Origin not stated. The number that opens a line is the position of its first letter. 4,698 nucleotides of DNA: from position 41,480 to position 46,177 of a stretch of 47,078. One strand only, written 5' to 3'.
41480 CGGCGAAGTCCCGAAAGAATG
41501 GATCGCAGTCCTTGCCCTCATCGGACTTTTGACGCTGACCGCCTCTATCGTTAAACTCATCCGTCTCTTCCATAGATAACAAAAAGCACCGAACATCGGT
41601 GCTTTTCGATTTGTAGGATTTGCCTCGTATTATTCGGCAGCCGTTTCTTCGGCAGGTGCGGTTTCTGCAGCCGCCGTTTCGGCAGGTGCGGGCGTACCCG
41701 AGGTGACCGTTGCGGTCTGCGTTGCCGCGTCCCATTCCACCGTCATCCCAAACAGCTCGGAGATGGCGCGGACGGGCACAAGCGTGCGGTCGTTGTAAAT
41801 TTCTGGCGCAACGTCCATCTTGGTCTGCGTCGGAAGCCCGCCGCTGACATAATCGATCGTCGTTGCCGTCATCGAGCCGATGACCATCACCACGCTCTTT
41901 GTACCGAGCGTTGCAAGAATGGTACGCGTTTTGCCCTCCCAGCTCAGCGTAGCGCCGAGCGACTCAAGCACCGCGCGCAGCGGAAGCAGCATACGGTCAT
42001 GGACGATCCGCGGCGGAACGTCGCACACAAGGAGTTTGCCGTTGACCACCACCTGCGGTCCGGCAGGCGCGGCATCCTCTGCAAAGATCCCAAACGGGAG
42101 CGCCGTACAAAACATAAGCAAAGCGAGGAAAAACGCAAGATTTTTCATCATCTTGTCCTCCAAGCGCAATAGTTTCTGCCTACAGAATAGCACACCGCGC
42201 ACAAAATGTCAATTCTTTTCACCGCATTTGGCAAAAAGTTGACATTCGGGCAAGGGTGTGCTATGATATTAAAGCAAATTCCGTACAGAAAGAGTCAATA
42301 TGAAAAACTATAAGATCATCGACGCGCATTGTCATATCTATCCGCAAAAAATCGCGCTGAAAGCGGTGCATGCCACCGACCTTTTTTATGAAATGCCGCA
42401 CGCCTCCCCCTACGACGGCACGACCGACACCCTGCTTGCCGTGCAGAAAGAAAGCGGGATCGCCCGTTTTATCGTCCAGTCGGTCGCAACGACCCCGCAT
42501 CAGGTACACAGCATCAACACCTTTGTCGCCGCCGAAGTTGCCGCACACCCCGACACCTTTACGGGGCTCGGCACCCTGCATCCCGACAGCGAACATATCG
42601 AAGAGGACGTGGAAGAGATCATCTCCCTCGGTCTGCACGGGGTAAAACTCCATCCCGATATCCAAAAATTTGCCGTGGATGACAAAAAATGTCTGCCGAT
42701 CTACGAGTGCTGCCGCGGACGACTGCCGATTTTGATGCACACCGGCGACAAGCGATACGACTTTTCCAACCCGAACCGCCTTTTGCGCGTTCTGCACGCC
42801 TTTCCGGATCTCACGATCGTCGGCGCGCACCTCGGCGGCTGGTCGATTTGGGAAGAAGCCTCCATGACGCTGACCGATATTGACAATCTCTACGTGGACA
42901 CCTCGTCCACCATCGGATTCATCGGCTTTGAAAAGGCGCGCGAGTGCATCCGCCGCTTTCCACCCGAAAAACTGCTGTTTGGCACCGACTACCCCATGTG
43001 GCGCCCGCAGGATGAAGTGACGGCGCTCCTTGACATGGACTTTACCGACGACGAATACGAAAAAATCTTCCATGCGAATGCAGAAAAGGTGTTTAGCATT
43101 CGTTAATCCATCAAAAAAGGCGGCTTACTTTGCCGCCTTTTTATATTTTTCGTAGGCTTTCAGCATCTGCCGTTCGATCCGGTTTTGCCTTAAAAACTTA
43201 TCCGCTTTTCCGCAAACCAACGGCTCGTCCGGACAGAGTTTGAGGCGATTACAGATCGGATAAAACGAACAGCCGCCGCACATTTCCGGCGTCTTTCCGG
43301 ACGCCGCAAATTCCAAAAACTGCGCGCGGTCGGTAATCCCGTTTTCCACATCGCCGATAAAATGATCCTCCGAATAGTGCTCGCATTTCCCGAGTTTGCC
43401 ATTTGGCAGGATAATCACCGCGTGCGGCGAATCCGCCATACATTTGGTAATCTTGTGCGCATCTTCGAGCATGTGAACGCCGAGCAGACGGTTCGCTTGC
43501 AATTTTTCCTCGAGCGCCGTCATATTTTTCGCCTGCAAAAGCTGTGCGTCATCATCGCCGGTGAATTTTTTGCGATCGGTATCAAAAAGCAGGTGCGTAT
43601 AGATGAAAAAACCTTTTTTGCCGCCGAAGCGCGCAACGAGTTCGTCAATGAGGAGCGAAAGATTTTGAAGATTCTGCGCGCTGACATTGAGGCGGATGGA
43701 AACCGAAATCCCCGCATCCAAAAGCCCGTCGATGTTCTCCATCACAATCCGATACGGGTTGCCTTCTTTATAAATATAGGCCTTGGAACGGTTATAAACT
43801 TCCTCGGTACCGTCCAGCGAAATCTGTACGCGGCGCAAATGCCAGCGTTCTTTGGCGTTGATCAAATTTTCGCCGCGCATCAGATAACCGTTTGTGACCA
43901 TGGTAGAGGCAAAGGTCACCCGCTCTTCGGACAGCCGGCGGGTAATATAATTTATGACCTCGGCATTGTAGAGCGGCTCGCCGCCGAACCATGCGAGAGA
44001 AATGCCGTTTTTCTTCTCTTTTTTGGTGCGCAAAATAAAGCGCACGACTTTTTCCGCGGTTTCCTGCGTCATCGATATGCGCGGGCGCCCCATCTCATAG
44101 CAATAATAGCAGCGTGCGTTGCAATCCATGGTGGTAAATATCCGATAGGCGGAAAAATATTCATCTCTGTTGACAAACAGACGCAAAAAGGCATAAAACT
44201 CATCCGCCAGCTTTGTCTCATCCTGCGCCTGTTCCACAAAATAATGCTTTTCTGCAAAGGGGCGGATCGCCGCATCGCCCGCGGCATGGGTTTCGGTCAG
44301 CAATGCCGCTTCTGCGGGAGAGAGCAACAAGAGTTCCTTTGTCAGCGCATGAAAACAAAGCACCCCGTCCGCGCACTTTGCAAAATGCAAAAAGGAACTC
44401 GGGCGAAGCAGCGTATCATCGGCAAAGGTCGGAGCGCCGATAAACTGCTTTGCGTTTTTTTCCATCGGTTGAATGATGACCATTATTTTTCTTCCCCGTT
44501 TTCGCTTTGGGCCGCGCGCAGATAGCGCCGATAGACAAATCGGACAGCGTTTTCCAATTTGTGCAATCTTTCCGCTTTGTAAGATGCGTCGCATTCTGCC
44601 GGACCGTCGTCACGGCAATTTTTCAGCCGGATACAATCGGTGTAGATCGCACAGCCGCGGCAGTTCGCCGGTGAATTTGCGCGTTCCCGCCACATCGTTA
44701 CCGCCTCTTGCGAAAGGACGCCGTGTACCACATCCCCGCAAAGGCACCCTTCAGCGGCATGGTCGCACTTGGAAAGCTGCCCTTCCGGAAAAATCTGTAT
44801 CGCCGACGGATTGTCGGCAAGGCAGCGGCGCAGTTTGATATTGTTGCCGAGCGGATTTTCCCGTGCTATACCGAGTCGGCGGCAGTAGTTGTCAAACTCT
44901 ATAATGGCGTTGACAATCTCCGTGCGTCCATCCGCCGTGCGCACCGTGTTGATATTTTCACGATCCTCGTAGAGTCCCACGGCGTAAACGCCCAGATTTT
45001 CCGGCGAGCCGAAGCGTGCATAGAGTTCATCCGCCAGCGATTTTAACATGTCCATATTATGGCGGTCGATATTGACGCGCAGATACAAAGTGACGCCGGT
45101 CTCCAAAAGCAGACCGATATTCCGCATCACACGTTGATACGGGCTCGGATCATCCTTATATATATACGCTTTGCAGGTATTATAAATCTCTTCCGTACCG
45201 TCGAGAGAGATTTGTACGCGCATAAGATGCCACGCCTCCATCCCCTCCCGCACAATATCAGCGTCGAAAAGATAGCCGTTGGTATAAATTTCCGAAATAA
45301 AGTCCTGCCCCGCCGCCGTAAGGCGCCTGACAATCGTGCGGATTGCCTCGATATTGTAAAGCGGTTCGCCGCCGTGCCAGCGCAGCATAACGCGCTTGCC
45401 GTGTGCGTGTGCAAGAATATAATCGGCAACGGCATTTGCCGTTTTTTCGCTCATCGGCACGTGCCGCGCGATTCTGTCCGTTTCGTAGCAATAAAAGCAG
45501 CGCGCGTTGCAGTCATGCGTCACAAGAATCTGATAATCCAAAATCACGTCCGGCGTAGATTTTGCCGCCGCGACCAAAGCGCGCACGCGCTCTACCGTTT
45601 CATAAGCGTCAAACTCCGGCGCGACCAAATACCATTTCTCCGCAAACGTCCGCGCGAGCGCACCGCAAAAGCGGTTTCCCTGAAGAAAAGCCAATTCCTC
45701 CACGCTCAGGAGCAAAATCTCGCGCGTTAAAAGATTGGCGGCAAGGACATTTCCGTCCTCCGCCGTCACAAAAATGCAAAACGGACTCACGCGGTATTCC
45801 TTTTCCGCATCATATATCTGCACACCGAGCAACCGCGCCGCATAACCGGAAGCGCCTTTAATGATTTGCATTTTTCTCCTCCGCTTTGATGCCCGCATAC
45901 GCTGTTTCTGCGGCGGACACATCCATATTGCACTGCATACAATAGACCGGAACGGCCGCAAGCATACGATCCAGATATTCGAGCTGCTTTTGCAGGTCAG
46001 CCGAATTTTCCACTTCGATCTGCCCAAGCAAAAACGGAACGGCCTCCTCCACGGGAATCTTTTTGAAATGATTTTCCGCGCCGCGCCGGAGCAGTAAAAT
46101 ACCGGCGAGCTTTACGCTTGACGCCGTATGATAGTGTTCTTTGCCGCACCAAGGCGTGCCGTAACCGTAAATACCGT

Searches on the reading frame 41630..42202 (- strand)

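Call 3: search_protein_families(library=ncbifam, proteins=[window:41630-42202:-], max_evalue=0.01)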
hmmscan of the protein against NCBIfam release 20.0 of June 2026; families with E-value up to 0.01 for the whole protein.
window:41630-42202:- (190 aa): 0 families

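Call 4: search_protein_families(library=pfam, proteins=[window:41630-42202:-], max_evalue=0.01)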
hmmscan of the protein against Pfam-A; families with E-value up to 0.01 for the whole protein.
window:41630-42202:- (190 aa): 1 family
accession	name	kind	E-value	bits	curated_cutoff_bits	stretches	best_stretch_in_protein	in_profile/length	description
PF07833.16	Cu_amine_oxidN1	-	1.3e-30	105.9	24.2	1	52-165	1-107/108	Copper amine oxidase N-terminal domain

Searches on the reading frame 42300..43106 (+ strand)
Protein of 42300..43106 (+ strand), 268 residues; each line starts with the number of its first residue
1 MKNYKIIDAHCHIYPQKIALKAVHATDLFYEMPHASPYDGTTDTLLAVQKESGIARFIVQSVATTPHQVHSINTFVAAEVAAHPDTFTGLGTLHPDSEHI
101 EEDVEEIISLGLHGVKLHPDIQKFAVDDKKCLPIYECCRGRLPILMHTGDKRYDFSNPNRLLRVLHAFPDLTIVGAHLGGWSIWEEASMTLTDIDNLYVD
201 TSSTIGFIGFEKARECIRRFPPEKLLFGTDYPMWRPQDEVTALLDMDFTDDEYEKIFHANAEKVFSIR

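Call 3: search_protein_families(library=ncbifam, proteins=[window:42300-43106:+], max_evalue=0.01)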
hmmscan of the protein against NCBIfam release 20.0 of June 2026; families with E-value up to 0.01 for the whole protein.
window:42300-43106:+ (268 aa): 1 family
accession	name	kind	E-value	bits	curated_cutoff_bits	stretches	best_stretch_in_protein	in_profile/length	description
TIGR00010.1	TIGR00010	subfamily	0.00047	19.7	206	1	6-236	1-208/253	YchF/TatD family DNA exonuclease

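Call 4: search_protein_families(library=pfam, proteins=[window:42300-43106:+], max_evalue=0.01)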
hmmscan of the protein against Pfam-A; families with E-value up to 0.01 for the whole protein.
window:42300-43106:+ (268 aa): 2 families
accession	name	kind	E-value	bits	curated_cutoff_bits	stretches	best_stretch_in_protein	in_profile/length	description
PF04909.20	Amidohydro_2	-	1.8e-33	117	26.4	1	7-266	1-288/289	Amidohydrolase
PF01026.27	TatD_DNase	-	2.9e-05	24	27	1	7-239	1-212/253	TatD related DNase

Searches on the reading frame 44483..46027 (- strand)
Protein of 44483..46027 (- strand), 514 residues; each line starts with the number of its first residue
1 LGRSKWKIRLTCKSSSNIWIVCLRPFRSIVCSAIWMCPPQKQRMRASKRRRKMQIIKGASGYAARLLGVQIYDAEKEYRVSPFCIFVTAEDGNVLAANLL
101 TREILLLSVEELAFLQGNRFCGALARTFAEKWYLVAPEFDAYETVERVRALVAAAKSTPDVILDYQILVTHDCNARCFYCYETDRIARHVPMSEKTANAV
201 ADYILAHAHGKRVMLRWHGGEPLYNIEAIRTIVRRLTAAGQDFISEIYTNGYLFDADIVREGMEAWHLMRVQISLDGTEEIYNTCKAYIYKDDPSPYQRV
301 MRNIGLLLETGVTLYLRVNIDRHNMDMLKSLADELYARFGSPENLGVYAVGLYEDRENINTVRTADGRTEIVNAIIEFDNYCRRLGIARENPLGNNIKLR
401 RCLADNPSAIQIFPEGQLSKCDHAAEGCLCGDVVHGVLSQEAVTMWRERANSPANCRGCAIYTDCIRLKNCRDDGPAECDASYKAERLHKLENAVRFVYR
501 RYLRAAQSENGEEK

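Call 3: search_protein_families(library=ncbifam, proteins=[window:44483-46027:-], max_evalue=0.01)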
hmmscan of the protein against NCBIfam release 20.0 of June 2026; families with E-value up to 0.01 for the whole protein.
window:44483-46027:- (514 aa): 61 families (the best 25 are shown)
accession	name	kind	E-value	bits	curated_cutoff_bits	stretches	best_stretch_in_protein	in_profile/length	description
TIGR04463.1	rSAM_vs_C_rich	equivalog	2.2e-32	112.4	525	1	84-466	2-391/438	TIGR04463 family radical SAM/SPASM RiPP maturase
NF038107.1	rSAM_NF038107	equivalog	1.7e-25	89.7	600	1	81-335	4-263/444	Cys-every-fifth radical SAM/SPASM peptide maturase CefB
TIGR04334.1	rSAM_Clo7bot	equivalog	1.3e-24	86.7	600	1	162-422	89-350/440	radical SAM/SPASM domain Clo7bot peptide maturase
TIGR04280.1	geopep_mat_rSAM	hypoth_equivalog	4.1e-22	78.7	400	1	145-440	67-365/428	geopeptide radical SAM maturase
NF047865.1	rSAM_PapB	equivalog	1.2e-21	77.3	340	1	167-337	7-177/330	PapB family radical SAM/SPASM ranthipeptide maturase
NF052473.1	rSAM_FlmE_OhkG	exception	1.5e-21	76.7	500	1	123-336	58-277/481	FlmE/OhkG family radical SAM/SPASM peptide maturase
TIGR04064.1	rSAM_nif11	equivalog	1e-17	64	518.7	1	155-310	70-227/459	nif11-like peptide radical SAM maturase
NF041298.1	rSAM_mat_DynA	equivalog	5e-17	61.9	450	1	169-333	7-172/356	dynobactin maturation radical SAM/SPASM protein DynA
TIGR04068.1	rSAM_ocin_clost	equivalog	8.9e-17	61.1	500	1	167-307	88-232/462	Cys-rich peptide radical SAM maturase CcpM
NF041718.1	rSAM_phane_AMC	equivalog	9.6e-17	61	425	1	170-365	13-199/362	cyclophane-forming radical SAM peptide maturase AmcB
TIGR04115.1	rSAM_Cxxx_rpt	equivalog_domain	3.1e-15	56.5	350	1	168-335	7-183/359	radical SAM peptide maturase, CXXX-repeat target family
TIGR03942.1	sulfatase_rSAM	equivalog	5.1e-14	52.1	349.45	1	170-331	8-172/363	anaerobic sulfatase maturase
TIGR03974.1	rSAM_six_Cys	equivalog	6.4e-14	51.7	425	1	155-331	89-270/451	thioether cross-link-forming SCIFF peptide maturase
TIGR03906.1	quino_hemo_SAM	equivalog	8.6e-13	47.7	453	1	168-310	99-244/467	quinohemoprotein amine dehydrogenase maturation protein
NF038170.1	lachnocin_rSAM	equivalog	1.3e-12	47.3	550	1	167-414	80-322/440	lachnocin radical SAM maturase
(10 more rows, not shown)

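Call 4: search_protein_families(library=pfam, proteins=[window:44483-46027:-], max_evalue=0.01)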
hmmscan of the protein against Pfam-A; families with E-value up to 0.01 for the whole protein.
window:44483-46027:- (514 aa): 2 families
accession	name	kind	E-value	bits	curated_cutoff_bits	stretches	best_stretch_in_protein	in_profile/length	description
PF04055.27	Radical_SAM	-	2e-13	51.3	29.5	1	168-334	2-165/166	Radical SAM superfamily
PF13353.11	Fer4_12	-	3.8e-07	30.9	22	1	168-271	10-111/137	4Fe-4S single cluster domain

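Call 37: search_solved_structures(query=window:44483-45871:-, max_evalue=0.001)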
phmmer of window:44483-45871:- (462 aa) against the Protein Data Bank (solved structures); distinct sequences matched with E-value up to 0.001: 1.
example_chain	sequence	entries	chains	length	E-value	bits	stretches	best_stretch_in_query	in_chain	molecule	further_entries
5wgg_A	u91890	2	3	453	1.6e-09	40.2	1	113-284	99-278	Radical SAM domain protein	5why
